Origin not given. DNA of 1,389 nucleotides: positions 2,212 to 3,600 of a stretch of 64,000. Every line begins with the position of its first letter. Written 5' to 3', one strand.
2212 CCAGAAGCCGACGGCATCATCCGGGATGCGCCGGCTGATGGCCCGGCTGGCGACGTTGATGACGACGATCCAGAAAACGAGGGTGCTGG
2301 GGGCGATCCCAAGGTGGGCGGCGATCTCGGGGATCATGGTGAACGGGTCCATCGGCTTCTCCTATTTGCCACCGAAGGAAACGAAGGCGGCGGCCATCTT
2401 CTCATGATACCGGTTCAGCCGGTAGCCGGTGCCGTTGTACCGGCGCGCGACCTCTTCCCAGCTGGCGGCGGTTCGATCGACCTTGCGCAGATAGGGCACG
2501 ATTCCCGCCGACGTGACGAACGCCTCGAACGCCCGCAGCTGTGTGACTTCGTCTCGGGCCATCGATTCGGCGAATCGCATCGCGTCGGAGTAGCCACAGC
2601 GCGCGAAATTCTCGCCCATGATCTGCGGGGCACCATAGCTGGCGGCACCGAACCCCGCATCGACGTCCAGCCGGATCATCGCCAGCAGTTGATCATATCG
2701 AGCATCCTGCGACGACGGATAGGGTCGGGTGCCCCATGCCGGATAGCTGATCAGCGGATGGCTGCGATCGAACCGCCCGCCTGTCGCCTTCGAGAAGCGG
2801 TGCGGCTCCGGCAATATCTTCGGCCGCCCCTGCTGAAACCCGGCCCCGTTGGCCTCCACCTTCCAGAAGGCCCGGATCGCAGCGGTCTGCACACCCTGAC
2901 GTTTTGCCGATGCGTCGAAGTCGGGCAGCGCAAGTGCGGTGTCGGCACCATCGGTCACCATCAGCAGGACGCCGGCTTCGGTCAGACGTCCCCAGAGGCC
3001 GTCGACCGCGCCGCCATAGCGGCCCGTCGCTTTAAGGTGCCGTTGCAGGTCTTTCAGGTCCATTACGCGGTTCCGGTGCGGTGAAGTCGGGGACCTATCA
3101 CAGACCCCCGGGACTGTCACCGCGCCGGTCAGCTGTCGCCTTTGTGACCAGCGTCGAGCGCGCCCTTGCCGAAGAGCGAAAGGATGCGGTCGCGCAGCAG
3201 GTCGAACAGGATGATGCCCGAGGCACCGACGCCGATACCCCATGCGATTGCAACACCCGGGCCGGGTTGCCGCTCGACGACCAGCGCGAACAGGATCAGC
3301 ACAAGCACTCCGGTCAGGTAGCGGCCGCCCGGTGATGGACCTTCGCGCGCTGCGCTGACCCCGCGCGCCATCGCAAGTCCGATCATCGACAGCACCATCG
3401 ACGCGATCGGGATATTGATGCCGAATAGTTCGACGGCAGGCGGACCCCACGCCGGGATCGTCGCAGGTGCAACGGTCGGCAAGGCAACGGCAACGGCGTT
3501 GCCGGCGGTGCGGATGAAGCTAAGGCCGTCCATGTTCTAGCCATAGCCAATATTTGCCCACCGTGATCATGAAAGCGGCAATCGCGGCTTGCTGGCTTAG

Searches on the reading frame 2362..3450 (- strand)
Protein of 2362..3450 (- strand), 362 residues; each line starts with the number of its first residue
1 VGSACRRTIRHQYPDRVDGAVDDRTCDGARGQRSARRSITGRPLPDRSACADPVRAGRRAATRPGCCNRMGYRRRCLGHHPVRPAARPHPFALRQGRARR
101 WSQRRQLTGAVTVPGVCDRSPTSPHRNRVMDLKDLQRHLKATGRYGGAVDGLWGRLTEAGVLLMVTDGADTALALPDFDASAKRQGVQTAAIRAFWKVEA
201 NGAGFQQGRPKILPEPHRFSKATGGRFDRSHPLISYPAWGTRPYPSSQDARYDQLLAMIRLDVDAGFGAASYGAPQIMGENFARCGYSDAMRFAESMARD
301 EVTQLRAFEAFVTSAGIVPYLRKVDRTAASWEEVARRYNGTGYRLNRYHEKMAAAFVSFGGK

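Call 78: search_protein_families(library=phrogs, proteins=[window:2362-3450:-], max_evalue=0.00001)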
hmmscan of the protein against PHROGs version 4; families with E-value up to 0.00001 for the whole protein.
window:2362-3450:- (362 aa): 2 families
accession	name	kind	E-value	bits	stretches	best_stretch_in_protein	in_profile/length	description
phrog_1224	-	head and packaging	1.7e-49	170.3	1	132-360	13-261/438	endolysin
phrog_2860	-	head and packaging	6.1e-47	161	1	173-361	3-188/189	endolysin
